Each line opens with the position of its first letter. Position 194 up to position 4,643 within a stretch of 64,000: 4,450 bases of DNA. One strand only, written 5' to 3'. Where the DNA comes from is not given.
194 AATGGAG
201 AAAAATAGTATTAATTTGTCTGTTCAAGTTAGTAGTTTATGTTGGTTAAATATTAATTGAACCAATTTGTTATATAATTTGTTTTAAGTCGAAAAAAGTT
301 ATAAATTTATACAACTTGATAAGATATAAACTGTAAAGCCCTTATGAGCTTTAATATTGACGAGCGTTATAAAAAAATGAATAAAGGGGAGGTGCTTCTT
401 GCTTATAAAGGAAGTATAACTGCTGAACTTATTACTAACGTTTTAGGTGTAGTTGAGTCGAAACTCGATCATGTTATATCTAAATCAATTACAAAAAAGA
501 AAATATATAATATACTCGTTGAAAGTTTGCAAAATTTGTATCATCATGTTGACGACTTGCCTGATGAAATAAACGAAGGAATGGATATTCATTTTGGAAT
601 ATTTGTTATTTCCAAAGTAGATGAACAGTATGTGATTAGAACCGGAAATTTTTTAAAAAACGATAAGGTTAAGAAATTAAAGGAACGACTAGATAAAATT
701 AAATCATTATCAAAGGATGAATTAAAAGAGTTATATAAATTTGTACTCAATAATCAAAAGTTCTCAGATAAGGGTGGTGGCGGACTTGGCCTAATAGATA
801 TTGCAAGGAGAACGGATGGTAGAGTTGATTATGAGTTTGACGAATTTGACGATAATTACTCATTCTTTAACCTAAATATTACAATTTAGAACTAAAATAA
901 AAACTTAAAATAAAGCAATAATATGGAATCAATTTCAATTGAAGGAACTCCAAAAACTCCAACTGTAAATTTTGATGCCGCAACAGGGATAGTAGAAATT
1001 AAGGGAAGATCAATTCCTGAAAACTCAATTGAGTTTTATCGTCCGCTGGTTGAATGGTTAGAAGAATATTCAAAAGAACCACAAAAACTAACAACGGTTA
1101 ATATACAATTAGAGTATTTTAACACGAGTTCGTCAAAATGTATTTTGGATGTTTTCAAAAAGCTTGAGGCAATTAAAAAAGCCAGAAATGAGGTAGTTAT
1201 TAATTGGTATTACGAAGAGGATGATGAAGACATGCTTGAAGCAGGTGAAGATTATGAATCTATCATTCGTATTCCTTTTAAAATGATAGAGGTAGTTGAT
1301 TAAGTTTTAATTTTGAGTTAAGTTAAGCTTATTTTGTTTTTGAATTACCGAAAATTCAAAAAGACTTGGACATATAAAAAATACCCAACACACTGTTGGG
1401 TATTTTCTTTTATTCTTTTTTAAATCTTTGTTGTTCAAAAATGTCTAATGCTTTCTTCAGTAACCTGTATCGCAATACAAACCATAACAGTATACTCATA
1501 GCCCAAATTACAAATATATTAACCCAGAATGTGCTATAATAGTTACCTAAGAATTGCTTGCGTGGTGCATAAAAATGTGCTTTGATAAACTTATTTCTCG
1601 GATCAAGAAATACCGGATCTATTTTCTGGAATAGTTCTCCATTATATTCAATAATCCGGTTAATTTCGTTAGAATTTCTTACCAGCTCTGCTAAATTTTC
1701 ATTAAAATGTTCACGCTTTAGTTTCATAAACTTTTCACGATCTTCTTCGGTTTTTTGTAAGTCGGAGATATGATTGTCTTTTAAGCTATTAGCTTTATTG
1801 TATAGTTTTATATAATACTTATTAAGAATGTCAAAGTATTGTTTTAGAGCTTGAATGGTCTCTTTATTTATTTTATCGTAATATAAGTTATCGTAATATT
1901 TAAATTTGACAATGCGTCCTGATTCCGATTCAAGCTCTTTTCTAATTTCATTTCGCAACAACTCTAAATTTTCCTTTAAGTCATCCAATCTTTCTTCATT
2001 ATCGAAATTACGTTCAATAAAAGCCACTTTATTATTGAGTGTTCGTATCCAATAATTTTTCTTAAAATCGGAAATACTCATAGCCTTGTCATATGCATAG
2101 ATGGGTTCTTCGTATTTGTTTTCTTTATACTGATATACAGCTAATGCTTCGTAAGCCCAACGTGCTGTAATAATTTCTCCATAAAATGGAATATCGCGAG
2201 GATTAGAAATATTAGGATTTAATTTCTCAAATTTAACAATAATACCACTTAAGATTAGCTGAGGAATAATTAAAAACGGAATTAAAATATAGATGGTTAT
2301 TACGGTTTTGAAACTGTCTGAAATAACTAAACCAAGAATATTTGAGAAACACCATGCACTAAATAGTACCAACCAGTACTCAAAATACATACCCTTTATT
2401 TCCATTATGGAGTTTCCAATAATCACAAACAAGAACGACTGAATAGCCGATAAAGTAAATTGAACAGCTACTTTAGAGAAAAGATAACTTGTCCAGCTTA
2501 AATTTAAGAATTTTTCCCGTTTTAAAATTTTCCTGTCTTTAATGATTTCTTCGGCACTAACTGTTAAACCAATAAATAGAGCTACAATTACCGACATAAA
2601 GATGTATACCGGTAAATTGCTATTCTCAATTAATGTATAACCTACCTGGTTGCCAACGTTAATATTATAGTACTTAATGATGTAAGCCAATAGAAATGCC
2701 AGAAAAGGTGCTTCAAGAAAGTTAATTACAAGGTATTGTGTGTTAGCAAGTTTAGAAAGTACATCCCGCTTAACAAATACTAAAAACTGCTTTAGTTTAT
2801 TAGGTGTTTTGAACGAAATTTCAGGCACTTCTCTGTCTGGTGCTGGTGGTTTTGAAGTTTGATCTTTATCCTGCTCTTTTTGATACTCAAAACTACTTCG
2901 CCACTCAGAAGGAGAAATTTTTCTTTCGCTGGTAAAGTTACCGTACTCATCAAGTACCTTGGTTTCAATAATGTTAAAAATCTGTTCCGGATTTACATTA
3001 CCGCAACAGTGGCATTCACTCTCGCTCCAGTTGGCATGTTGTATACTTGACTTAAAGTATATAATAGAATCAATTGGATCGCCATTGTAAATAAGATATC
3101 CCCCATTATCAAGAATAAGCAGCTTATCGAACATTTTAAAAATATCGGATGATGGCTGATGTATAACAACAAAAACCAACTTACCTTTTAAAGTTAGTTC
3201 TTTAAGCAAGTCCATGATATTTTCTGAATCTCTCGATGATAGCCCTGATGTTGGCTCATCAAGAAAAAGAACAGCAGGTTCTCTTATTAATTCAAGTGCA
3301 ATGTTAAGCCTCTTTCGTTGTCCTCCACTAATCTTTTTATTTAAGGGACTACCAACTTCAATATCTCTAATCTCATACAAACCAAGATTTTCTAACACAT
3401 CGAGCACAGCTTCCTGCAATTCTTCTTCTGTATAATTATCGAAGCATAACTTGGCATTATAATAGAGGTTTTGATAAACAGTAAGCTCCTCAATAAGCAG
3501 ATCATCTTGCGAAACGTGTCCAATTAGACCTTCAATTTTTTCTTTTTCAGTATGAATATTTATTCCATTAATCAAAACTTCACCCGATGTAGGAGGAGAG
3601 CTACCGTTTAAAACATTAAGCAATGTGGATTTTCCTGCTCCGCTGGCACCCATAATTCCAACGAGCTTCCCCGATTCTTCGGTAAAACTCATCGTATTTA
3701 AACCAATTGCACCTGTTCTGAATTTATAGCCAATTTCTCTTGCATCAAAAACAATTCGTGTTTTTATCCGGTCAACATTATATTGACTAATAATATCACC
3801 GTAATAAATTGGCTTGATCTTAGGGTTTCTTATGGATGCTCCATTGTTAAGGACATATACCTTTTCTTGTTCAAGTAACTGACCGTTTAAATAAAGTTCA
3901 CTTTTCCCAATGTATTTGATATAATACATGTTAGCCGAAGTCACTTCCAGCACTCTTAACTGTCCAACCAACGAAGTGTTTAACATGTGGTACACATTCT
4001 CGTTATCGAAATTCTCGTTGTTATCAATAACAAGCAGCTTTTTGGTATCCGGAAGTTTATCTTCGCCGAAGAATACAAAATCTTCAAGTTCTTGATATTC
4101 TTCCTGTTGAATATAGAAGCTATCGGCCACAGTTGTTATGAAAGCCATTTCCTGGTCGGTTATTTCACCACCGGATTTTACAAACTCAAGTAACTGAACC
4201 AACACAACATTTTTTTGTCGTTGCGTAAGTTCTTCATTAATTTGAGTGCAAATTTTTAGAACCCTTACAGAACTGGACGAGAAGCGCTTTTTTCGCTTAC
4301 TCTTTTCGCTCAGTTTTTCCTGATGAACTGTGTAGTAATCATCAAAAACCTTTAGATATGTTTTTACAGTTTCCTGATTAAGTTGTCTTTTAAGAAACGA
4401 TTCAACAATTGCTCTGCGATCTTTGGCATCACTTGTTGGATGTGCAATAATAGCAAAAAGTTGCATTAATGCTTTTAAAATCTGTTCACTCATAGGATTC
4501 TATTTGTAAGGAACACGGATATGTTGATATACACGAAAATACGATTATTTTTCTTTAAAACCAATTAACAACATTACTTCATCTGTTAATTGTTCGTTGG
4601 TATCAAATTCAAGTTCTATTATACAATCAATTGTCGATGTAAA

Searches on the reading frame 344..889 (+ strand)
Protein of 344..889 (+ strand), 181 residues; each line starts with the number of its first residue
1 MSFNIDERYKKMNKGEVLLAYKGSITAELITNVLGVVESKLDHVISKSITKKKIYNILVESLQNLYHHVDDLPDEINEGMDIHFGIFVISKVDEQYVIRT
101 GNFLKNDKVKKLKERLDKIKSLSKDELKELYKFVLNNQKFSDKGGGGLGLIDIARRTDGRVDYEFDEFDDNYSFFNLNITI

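Call 43: search_protein_families(library=ncbifam, proteins=[window:344-889:+], max_evalue=0.000001)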
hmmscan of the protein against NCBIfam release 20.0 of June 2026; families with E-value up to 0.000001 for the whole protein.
window:344-889:+ (181 aa): 2 families
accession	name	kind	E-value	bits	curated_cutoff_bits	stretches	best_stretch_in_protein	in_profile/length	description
NF038262.1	SiaB_fam_kinase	subfamily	7.5e-46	155.9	85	1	8-181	4-177/177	SiaB family protein kinase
NF038264.1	kinase_SiaB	equivalog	1.2e-19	70.8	225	1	11-181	8-176/176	biofilm regulation protein kinase SiaB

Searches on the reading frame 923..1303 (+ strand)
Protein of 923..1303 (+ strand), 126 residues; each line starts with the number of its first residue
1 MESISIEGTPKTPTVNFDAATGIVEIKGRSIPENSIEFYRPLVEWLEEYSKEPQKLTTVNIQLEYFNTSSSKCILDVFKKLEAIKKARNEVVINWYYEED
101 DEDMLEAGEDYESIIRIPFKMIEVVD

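Call 43: search_protein_families(library=ncbifam, proteins=[window:923-1303:+], max_evalue=0.000001)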
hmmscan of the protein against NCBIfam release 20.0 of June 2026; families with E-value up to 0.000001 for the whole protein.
window:923-1303:+ (126 aa): 1 family
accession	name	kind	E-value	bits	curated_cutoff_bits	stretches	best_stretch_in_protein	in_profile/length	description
NF038265.1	phos_prot_SiaC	equivalog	2.3e-29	101.9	150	1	3-121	2-120/122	biofilm regulation phosphoprotein SiaC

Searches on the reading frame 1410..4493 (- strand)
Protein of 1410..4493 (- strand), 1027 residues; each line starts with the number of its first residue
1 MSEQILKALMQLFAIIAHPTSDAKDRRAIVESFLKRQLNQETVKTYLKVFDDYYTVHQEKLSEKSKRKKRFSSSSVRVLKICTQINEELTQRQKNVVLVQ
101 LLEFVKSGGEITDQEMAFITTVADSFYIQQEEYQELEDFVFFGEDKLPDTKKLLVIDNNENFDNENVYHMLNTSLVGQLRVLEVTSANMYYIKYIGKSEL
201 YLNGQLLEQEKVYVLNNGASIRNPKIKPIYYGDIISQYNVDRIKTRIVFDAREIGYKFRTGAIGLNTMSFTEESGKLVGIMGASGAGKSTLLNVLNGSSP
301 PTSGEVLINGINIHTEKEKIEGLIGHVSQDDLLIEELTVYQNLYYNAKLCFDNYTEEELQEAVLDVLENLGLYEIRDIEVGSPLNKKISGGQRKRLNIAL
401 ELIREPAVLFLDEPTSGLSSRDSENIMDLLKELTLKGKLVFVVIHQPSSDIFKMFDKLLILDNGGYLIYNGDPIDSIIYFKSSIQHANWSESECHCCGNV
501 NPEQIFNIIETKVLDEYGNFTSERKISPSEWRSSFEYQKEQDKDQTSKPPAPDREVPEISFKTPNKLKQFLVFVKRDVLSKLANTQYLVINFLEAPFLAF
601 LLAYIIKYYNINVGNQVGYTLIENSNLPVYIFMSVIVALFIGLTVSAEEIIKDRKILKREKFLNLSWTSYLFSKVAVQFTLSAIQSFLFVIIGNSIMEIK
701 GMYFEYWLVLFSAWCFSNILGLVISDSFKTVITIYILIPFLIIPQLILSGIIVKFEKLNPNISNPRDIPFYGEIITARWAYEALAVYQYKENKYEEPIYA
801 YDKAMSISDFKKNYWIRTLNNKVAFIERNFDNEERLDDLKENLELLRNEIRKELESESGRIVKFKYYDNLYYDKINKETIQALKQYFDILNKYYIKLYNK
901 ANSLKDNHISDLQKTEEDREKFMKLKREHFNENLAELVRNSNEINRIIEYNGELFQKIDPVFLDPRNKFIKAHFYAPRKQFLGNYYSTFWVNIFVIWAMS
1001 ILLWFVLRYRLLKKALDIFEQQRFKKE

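Call 43: search_protein_families(library=ncbifam, proteins=[window:1410-4493:-], max_evalue=0.000001)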
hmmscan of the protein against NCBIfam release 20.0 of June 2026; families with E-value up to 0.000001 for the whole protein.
window:1410-4493:- (1027 aa): 172 families (the best 25 are shown)
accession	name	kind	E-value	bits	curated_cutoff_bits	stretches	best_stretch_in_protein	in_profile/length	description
TIGR00955.1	3a01204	subfamily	2.2e-75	254.5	736.35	1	265-798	41-560/617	pigment precursor permease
TIGR00956.1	3a01205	subfamily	5.5e-49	166.7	1959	1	265-472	779-987/1394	pleiotropic drug resistance family protein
TIGR01188.1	drrA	subfamily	4.4e-36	124.7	312.45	1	266-465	10-201/302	daunorubicin resistance ABC transporter, ATP-binding protein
TIGR03608.1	L_ocin_972_ABC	subfamily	2.6e-33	115.3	254.85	1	263-458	13-203/206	putative bacteriocin export ABC transporter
TIGR04521.1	ECF_ATPase_2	equivalog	3.1e-33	115.1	330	1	263-473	19-229/279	energy-coupling factor transporter ATPase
TIGR03375.1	type_I_sec_LssB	subfamily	6.3e-32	110.7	693.1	1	242-465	461-678/696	type I secretion system permease/ATPase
TIGR02673.1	FtsE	equivalog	6.9e-32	110.9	264.85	1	252-448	5-198/214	cell division ATP-binding protein FtsE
TIGR02857.1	CydD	equivalog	1.3e-31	110.1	435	1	247-448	322-518/529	thiol reductant ABC exporter subunit CydD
TIGR02315.1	ABC_phnC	equivalog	2.9e-30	105.5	266.1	1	254-473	7-230/243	phosphonate ABC transporter ATP-binding protein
NF008442.0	PRK11288.1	equivalog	3.1e-30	104.9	689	1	251-466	10-221/504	L-arabinose ABC transporter ATP-binding protein AraG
TIGR03864.1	PQQ_ABC_ATP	hypoth_equivalog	8.4e-29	100.7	302.25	1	264-465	16-209/236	ABC transporter, ATP-binding subunit, PQQ-dependent alcohol dehydrogenase system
NF010158.0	PRK13637.1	equivalog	8.7e-29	100.5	390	1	264-473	22-229/287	energy-coupling factor transporter ATPase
TIGR02868.1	CydC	equivalog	5.6e-28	97.8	329.05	1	247-447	333-530/530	thiol reductant ABC exporter subunit CydC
TIGR02211.1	LolD_lipo_ex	equivalog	1.3e-27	96.7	307.75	1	265-464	21-217/221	lipoprotein-releasing ABC transporter ATP-binding protein LolD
NF040933.2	ABC_arch_GlcV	equivalog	3.1e-27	95.4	450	1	263-465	20-219/357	glucose ABC transporter ATP-binding protein GlcV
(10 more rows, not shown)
